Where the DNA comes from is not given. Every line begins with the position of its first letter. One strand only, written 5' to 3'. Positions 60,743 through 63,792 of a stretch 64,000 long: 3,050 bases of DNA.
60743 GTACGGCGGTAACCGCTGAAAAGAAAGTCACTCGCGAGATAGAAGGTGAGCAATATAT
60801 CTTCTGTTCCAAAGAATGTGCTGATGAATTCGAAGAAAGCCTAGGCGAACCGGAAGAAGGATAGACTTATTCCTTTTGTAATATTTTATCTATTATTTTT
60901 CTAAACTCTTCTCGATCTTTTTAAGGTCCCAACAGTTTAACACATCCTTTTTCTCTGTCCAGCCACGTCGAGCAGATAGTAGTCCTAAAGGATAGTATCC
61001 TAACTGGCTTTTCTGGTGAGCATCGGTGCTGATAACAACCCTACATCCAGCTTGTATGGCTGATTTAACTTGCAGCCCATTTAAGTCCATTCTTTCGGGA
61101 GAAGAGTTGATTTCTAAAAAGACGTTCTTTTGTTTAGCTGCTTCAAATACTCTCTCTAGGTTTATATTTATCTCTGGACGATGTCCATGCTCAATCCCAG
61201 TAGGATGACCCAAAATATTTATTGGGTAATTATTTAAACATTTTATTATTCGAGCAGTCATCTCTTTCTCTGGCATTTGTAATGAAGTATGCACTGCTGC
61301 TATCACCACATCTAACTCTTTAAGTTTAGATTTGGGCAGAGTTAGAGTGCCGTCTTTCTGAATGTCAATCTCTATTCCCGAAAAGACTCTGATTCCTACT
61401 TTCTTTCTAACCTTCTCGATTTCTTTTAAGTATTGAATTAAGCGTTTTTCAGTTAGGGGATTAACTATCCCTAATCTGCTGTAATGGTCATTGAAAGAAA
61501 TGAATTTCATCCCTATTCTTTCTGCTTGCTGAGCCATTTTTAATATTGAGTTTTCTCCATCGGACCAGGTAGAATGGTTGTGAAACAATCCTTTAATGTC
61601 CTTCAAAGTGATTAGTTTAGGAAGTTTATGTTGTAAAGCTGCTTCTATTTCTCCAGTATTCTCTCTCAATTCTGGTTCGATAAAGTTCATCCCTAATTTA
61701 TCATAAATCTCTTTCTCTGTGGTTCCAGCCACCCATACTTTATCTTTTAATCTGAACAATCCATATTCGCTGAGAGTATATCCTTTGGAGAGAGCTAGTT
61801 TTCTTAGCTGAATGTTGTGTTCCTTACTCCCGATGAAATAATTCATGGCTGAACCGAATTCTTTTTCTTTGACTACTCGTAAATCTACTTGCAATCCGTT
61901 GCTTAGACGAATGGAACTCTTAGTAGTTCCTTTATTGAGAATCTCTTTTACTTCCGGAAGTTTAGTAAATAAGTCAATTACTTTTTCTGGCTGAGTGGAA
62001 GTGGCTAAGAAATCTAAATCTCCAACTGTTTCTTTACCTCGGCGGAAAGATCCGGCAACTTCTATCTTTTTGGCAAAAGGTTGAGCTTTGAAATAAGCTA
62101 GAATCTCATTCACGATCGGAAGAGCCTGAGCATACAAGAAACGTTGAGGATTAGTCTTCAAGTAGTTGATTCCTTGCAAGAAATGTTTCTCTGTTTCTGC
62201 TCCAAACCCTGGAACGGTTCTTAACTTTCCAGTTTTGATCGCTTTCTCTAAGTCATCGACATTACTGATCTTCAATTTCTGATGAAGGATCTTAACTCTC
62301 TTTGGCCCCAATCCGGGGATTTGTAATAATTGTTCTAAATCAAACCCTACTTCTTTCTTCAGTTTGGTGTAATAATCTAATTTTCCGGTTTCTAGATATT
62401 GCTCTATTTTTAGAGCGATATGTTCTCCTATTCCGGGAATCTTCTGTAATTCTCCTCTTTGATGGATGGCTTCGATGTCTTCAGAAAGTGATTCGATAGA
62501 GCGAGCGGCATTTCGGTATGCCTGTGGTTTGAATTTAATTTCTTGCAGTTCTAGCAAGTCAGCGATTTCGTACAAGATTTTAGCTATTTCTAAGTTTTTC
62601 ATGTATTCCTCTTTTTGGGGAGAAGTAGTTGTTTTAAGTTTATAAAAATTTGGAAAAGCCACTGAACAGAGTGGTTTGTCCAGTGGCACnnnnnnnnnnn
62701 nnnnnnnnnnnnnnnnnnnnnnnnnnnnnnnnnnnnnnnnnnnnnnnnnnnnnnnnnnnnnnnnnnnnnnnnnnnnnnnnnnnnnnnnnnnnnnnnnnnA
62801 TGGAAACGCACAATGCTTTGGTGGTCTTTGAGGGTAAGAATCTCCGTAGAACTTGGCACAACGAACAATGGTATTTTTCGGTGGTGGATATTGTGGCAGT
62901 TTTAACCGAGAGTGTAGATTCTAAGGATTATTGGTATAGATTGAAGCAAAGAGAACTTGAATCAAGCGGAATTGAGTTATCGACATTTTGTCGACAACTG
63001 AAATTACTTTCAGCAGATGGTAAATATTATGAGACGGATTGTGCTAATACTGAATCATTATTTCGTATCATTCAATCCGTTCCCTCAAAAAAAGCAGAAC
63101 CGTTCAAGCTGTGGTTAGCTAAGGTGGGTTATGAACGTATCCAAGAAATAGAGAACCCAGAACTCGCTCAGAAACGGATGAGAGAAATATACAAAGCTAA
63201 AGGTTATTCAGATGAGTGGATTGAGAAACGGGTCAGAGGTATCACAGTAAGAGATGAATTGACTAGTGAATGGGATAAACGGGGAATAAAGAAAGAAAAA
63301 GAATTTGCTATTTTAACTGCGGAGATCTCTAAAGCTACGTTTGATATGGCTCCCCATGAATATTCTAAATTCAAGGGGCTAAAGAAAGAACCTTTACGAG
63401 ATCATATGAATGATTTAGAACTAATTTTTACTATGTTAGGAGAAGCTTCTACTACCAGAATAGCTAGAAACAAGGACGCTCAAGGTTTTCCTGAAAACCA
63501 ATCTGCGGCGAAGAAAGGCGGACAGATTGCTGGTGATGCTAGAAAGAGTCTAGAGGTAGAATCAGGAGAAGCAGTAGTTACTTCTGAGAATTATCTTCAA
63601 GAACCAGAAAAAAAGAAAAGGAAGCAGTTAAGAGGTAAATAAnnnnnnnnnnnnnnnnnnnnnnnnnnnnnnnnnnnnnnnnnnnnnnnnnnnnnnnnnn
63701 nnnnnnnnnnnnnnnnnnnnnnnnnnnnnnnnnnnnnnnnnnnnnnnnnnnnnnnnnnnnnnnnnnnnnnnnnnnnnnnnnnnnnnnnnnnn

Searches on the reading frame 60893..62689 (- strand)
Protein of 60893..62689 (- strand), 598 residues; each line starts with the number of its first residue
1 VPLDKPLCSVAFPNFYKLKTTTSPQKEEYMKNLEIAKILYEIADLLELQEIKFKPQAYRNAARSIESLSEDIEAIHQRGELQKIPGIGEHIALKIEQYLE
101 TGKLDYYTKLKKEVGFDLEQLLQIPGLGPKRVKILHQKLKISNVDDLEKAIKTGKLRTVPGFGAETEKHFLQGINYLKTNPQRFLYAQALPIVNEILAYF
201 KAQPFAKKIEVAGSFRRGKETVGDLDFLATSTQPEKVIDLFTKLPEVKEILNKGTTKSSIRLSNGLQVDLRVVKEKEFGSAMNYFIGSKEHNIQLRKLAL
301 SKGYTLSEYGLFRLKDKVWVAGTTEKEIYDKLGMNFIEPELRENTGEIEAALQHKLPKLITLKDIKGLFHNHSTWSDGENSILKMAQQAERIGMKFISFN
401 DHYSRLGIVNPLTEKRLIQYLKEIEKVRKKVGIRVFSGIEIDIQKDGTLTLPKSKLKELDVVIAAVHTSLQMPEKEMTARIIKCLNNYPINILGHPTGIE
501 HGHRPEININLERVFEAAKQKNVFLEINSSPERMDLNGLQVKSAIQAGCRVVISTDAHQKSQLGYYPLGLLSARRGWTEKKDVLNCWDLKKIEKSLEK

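Call 26: search_protein_families(library=pfam, proteins=[window:60893-62689:-], max_evalue=0.001)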
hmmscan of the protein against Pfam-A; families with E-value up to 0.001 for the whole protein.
window:60893-62689:- (598 aa): 6 families
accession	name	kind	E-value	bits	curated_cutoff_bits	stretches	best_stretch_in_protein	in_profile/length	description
PF14791.11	DNA_pol_B_thumb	-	2.6e-23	82.1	25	1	281-343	1-63/63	DNA polymerase beta thumb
PF14716.13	HHH_8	-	2.1e-22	79.7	30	1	30-104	1-73/73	Helix-hairpin-helix domain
PF02811.25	PHP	-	6.5e-14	53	26.4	1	369-530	2-164/164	PHP domain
PF14520.12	HHH_5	-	8.1e-11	42.7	27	1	119-167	2-48/57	Helix-hairpin-helix domain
PF14792.12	DNA_pol_B_palm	-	1.4e-05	25.8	25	1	207-236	25-54/113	DNA polymerase beta palm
PF00633.29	HHH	-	0.00016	21.8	24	0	118-132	10-24/30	Helix-hairpin-helix motif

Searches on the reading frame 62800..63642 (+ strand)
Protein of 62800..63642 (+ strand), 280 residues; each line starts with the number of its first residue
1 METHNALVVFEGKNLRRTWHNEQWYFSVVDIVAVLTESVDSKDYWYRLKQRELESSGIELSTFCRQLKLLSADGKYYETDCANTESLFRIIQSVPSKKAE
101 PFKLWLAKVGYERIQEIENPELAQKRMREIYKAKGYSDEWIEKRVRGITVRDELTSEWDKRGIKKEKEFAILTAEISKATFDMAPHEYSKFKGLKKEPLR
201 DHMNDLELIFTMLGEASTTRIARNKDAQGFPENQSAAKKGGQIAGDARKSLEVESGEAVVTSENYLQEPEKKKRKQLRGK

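Call 26: search_protein_families(library=pfam, proteins=[window:62800-63642:+], max_evalue=0.001)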
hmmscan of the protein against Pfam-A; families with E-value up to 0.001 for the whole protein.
window:62800-63642:+ (280 aa): 1 family
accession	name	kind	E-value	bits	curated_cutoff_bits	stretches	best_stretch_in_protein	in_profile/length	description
PF02498.22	Bro-N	-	9.7e-09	36.2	25.6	1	15-108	2-92/96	BRO family, N-terminal domain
